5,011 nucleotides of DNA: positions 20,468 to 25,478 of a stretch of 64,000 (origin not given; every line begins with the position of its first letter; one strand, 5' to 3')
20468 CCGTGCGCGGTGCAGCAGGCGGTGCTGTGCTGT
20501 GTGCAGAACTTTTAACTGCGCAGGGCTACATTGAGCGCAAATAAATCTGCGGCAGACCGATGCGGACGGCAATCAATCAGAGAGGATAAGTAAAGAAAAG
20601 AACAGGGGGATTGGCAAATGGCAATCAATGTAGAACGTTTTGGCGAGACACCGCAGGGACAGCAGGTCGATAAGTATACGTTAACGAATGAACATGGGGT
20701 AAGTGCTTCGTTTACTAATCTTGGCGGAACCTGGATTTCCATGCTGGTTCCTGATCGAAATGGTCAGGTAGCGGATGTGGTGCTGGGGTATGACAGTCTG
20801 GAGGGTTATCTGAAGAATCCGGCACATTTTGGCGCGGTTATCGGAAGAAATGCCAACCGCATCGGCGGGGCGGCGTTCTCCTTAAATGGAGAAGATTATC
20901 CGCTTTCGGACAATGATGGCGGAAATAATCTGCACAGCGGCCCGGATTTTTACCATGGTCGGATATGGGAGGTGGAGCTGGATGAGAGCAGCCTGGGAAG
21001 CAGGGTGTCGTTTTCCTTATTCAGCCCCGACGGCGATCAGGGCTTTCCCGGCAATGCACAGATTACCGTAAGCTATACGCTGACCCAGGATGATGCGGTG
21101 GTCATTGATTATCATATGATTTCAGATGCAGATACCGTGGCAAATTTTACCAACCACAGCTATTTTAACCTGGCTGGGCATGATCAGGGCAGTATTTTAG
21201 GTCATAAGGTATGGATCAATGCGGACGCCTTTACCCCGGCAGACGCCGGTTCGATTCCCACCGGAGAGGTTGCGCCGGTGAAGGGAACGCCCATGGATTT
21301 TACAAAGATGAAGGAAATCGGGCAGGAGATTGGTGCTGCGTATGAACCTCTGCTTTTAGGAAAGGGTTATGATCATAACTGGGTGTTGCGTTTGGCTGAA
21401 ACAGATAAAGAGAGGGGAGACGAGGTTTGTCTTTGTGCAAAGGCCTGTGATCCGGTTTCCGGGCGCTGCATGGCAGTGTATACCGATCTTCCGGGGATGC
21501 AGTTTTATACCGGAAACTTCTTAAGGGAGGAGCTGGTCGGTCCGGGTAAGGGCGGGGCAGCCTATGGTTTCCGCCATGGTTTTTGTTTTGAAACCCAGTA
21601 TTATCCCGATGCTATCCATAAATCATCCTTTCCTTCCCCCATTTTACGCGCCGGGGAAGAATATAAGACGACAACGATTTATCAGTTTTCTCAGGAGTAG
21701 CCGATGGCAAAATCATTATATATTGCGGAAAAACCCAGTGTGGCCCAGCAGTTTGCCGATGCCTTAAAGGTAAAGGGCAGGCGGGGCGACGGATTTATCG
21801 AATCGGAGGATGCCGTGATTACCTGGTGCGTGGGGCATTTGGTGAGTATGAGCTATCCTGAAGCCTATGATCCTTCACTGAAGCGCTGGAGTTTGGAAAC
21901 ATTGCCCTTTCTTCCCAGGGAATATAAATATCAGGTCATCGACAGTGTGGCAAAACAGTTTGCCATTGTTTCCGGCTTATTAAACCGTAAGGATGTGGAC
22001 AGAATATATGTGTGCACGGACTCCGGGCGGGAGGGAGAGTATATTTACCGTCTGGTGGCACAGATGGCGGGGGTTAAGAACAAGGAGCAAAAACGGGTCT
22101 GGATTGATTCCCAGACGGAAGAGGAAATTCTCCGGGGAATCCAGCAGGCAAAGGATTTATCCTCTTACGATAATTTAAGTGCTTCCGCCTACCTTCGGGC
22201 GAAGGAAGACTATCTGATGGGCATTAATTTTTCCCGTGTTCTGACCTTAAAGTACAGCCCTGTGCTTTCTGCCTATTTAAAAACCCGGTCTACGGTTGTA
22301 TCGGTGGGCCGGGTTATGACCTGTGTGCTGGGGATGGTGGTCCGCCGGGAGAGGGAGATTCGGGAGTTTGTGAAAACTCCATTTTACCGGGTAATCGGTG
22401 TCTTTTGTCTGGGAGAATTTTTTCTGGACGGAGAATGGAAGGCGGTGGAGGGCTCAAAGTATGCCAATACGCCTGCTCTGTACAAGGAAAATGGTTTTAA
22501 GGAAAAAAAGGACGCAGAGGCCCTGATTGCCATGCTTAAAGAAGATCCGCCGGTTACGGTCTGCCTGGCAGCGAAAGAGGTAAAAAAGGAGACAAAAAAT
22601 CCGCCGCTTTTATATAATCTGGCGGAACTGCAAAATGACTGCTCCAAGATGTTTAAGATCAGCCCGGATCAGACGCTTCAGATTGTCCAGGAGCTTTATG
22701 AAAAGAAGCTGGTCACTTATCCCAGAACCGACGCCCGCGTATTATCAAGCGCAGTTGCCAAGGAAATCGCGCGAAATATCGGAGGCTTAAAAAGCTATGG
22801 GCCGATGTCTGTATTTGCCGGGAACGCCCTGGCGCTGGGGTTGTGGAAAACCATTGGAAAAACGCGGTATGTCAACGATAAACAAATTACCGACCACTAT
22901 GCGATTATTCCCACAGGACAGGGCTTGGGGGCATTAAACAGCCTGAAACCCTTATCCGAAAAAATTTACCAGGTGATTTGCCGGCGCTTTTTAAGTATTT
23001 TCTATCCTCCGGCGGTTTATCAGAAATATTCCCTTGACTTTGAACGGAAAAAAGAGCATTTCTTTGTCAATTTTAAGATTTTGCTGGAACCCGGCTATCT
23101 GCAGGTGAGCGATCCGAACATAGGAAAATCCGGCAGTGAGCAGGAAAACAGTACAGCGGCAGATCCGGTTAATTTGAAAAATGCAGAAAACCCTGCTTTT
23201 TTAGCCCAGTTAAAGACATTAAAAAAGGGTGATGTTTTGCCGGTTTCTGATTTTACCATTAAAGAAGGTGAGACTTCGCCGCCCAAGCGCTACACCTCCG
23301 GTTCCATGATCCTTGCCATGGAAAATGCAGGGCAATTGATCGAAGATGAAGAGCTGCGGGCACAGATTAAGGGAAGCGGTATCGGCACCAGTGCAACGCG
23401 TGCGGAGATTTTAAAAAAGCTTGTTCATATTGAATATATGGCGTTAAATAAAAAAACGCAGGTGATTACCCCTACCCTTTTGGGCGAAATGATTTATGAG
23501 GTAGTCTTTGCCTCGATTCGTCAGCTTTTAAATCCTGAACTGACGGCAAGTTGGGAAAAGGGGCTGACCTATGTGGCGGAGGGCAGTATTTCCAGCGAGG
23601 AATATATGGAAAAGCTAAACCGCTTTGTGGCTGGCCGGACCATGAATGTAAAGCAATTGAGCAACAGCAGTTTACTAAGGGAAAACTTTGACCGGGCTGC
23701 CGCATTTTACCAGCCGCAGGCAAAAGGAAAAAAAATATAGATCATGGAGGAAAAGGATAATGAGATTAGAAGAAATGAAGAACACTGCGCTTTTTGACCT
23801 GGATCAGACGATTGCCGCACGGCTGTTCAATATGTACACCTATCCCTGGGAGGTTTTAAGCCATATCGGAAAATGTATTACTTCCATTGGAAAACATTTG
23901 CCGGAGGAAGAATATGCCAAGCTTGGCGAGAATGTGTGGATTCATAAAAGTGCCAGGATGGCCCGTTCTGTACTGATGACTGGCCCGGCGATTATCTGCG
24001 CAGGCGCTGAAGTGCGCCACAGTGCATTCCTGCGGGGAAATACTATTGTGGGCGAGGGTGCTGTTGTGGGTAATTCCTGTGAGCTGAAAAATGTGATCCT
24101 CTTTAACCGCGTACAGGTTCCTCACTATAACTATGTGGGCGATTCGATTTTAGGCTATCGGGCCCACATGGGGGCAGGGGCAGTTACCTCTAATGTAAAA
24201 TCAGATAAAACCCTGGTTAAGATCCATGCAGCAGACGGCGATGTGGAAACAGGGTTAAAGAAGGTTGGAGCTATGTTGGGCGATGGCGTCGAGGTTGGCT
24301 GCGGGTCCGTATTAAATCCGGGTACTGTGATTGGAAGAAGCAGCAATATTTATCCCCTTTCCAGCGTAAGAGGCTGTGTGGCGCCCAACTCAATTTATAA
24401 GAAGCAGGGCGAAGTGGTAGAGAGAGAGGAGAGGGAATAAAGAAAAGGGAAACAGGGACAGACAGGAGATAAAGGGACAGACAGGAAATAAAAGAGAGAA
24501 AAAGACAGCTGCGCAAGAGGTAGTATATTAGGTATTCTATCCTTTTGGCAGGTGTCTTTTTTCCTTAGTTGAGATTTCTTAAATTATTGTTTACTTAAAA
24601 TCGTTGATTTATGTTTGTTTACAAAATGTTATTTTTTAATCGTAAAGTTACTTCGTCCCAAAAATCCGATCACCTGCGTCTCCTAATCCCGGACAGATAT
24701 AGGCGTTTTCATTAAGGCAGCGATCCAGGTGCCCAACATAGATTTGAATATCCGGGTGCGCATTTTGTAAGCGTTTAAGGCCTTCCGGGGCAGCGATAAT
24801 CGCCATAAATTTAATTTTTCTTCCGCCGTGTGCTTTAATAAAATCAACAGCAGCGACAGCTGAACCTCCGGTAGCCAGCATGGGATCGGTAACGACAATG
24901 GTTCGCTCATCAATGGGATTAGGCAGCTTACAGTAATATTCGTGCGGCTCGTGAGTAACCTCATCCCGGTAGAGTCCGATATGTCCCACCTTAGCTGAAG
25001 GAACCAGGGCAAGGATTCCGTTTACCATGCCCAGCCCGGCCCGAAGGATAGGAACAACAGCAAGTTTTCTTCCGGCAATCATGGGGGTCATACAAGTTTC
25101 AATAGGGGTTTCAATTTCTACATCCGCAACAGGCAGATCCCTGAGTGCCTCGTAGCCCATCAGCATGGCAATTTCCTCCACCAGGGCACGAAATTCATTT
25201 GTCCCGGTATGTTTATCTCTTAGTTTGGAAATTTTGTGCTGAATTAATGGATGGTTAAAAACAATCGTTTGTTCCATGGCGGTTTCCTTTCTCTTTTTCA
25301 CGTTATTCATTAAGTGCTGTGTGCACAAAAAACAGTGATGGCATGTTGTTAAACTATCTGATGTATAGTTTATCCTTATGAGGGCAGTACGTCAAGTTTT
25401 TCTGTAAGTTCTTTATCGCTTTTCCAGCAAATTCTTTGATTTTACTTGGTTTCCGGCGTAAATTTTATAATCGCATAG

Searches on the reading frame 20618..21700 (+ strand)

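Call 7: search_protein_families(library=pfam, proteins=[window:20618-21700:+], max_evalue=0.00001)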
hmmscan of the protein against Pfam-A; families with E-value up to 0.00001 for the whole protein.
window:20618-21700:+ (360 aa): 1 family
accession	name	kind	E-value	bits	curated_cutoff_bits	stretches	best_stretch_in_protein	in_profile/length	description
PF01263.26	Aldose_epim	-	3.7e-82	276.5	27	1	18-356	1-299/299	Aldose 1-epimerase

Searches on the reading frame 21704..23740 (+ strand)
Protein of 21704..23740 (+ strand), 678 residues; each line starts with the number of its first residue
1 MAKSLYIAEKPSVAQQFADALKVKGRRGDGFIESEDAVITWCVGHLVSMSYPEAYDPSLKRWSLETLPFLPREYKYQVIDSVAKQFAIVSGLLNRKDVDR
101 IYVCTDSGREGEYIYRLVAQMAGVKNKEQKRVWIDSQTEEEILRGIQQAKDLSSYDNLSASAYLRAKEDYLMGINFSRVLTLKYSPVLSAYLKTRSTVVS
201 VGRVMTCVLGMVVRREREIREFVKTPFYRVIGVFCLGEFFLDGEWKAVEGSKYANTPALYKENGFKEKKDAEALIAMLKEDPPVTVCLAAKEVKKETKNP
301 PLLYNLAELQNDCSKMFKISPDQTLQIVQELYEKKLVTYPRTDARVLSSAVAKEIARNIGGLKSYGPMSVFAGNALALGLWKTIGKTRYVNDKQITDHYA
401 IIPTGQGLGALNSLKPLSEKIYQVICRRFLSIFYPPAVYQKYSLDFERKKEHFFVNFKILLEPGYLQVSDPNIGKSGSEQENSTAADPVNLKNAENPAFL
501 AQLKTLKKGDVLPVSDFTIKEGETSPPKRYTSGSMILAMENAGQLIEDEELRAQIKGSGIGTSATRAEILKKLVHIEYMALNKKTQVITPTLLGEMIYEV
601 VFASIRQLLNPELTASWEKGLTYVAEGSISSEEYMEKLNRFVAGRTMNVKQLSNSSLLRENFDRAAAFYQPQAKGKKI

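Call 7: search_protein_families(library=pfam, proteins=[window:21704-23740:+], max_evalue=0.00001)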
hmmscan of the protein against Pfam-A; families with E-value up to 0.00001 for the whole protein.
window:21704-23740:+ (678 aa): 2 families
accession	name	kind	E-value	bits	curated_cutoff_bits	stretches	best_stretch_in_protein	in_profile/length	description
PF01131.25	Topoisom_bac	-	2.2e-96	323.8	35.1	1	155-635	3-410/411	DNA topoisomerase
PF01751.28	Toprim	-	2e-10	41.1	23.1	1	5-134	2-93/96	Toprim domain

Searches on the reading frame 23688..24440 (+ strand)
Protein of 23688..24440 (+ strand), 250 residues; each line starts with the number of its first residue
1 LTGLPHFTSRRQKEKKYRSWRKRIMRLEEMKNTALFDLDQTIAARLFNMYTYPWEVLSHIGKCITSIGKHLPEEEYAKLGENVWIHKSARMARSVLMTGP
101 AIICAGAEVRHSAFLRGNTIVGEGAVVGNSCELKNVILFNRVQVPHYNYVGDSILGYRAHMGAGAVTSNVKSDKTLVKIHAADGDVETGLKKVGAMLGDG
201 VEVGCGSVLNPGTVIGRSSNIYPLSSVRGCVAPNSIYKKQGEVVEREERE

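Call 7: search_protein_families(library=pfam, proteins=[window:23688-24440:+], max_evalue=0.00001)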
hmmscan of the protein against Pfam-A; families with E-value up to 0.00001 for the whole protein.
window:23688-24440:+ (250 aa): 2 families
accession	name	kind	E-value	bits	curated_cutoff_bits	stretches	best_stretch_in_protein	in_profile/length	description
PF00132.30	Hexapep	-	1.3e-12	47.3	27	0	195-228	2-35/36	Bacterial transferase hexapeptide (six repeats)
PF25084.1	LbH_EIF2B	-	4.9e-10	39.8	54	1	81-166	2-86/105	EIF2B subunit epsilon LbH domain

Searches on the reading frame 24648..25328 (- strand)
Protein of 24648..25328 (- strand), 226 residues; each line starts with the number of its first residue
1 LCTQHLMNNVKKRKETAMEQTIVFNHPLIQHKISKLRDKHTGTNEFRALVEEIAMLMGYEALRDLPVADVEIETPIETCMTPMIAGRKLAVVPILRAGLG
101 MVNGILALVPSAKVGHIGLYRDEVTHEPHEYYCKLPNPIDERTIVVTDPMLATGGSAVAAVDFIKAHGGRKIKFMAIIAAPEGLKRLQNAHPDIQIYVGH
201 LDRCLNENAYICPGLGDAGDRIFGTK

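Call 7: search_protein_families(library=pfam, proteins=[window:24648-25328:-], max_evalue=0.00001)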
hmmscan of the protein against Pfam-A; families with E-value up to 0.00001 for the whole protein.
window:24648-25328:- (226 aa): 2 families
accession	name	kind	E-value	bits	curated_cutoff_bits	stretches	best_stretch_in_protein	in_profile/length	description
PF14681.12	UPRTase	-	8.6e-78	261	27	1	24-225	2-206/206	Uracil phosphoribosyltransferase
PF00156.33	Pribosyltran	-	1.9e-07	30.9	26.3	1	87-187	29-133/158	Phosphoribosyl transferase domain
